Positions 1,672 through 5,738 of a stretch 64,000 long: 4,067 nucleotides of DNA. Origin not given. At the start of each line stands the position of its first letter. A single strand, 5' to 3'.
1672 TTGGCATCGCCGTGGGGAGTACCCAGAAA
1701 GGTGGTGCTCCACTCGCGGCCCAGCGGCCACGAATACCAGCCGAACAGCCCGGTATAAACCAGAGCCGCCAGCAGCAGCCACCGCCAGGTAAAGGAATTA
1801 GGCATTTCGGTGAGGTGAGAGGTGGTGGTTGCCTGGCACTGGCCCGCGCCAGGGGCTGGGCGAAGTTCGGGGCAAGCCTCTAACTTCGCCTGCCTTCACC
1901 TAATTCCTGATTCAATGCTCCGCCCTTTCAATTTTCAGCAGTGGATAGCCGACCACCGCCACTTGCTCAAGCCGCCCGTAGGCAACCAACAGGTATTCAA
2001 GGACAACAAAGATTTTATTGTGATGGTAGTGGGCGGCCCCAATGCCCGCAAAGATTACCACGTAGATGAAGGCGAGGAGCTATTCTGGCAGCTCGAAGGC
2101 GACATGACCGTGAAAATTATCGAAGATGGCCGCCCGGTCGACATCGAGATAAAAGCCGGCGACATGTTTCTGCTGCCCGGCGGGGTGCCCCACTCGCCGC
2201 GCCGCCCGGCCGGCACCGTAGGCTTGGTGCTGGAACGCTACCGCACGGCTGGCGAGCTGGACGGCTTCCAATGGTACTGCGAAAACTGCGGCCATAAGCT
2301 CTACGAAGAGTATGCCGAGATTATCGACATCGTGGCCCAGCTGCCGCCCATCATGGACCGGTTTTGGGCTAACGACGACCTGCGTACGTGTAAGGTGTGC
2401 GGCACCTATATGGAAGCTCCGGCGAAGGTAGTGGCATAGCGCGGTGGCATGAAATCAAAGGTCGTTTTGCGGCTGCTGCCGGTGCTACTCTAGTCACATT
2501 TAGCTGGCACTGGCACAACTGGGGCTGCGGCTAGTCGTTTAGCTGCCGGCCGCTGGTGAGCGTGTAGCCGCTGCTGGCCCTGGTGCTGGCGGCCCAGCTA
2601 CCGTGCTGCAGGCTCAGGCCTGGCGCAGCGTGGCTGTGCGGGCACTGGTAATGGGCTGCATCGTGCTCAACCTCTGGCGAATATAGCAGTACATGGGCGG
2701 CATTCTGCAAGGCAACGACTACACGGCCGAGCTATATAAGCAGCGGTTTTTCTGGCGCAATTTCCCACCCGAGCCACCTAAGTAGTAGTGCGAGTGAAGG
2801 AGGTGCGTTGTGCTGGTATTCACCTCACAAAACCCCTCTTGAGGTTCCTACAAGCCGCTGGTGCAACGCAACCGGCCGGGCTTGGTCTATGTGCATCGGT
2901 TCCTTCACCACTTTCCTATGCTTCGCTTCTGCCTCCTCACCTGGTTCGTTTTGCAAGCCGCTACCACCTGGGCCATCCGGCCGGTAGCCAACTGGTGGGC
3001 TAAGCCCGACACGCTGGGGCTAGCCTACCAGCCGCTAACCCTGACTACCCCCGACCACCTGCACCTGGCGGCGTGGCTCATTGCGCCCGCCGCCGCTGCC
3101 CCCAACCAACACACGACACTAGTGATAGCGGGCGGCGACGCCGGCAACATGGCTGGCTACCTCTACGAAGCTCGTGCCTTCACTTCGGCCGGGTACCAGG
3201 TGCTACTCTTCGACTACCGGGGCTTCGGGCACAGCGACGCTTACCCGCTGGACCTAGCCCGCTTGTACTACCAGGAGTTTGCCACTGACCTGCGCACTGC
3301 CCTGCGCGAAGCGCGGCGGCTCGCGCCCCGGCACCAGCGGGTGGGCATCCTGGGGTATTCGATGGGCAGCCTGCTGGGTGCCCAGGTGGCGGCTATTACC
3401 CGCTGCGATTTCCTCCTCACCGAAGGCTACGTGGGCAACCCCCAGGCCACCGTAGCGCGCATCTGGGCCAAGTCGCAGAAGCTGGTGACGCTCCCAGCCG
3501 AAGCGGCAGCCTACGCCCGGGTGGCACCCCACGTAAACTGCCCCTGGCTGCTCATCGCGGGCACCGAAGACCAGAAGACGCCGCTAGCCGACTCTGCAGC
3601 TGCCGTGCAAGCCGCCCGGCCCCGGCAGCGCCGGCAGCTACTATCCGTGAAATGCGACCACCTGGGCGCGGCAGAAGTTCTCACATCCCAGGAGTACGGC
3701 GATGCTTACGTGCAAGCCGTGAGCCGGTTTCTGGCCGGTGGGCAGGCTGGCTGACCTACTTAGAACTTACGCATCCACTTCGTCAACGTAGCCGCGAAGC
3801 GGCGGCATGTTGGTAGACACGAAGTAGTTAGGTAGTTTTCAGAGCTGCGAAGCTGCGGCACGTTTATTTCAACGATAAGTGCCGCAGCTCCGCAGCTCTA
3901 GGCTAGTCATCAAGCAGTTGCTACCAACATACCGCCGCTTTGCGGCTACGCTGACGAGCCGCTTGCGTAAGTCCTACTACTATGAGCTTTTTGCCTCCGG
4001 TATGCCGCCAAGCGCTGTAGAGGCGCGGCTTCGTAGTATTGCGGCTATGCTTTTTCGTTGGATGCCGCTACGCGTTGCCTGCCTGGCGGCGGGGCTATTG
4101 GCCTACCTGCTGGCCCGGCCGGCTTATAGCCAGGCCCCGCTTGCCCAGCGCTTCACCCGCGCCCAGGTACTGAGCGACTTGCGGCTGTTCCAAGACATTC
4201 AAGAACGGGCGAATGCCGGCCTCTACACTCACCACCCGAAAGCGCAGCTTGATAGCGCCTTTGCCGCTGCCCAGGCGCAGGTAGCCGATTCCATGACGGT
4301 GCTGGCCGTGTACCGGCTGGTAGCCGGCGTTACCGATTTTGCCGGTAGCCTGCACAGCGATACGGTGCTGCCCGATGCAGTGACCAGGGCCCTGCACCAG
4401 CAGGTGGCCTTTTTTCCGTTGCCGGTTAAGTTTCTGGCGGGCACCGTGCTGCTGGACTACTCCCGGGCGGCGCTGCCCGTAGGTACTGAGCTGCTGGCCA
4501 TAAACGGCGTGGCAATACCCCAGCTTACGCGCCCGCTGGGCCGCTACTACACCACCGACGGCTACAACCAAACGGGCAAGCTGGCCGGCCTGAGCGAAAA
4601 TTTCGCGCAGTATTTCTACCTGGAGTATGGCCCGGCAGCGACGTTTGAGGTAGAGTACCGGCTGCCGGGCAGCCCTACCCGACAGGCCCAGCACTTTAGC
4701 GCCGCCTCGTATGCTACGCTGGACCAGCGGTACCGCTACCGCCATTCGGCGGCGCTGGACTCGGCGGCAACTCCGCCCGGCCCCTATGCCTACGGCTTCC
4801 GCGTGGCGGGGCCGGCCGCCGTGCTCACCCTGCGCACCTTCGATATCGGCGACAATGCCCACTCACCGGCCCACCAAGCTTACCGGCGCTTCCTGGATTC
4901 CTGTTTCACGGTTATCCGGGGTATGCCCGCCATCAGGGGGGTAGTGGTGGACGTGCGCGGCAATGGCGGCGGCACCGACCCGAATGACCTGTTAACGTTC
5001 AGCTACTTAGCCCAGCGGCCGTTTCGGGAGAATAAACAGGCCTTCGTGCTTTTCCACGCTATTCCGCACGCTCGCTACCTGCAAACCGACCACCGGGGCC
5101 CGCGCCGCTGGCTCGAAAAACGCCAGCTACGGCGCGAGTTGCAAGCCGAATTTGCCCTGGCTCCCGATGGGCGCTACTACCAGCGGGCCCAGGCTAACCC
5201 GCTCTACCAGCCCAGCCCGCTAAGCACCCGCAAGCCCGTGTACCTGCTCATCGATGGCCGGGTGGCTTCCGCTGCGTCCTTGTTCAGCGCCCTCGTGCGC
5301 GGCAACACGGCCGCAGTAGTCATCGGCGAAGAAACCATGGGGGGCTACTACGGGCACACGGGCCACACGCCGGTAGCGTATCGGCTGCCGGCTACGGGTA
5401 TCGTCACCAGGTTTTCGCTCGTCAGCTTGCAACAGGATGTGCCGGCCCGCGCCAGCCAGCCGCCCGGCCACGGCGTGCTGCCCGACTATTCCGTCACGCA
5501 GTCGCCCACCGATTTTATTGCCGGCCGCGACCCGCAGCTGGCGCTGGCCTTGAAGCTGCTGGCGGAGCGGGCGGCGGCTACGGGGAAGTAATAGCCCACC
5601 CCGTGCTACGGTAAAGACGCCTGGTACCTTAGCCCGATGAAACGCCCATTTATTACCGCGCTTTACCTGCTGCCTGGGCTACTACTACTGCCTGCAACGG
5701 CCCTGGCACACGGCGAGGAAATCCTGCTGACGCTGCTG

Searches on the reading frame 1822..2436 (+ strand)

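Call 20: search_protein_families(library=pfam, proteins=[window:1822-2436:+], max_evalue=0.00001)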
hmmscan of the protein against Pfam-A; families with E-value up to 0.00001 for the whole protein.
window:1822-2436:+ (205 aa): 2 families
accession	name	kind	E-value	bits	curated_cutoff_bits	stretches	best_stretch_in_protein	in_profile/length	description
PF06052.18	3-HAO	-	4.3e-57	192.4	25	1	34-181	5-150/151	3-hydroxyanthranilic acid dioxygenase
PF07883.17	Cupin_2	-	3.3e-07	30.3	27.2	1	73-128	7-58/70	Cupin domain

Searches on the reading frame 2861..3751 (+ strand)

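Call 20: search_protein_families(library=pfam, proteins=[window:2861-3751:+], max_evalue=0.00001)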
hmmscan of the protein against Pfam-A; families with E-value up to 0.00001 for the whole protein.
window:2861-3751:+ (297 aa): 4 families
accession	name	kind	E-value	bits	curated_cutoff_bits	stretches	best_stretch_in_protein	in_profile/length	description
PF00561.26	Abhydrolase_1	-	9.7e-15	55.3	25.8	1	86-178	2-88/245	alpha/beta hydrolase fold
PF12146.15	Hydrolase_4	-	9.7e-14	51.7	27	1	84-178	4-95/239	Serine aminopeptidase, S33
PF12697.13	Abhydrolase_6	-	6.4e-07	30.7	26.3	1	106-202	22-107/217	Alpha/beta hydrolase family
PF00326.27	Peptidase_S9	-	7.1e-07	29.4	22.6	0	103-258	6-176/213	Prolyl oligopeptidase family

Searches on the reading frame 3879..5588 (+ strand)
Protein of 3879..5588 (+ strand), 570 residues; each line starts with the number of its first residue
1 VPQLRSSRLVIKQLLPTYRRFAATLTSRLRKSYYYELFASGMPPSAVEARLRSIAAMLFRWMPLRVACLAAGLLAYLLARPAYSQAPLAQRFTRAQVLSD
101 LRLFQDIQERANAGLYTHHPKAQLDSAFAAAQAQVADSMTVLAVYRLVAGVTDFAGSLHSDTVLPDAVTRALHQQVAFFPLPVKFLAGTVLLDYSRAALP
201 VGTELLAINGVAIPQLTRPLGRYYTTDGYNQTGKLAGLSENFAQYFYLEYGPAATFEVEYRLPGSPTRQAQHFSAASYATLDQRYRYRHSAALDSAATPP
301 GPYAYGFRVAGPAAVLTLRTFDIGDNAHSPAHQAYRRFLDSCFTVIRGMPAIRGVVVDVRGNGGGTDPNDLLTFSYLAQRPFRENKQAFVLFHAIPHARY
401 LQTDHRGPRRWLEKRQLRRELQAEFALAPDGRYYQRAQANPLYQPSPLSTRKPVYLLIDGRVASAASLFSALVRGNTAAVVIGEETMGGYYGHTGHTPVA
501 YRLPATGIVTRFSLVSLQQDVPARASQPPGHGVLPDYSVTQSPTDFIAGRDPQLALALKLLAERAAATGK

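Call 20: search_protein_families(library=pfam, proteins=[window:3879-5588:+], max_evalue=0.00001)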
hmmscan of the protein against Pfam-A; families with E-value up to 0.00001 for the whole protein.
window:3879-5588:+ (570 aa): 1 family
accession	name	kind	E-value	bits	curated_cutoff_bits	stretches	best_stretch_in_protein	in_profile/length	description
PF03572.23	Peptidase_S41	-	7e-13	48.9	24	1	344-490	27-125/165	Peptidase family S41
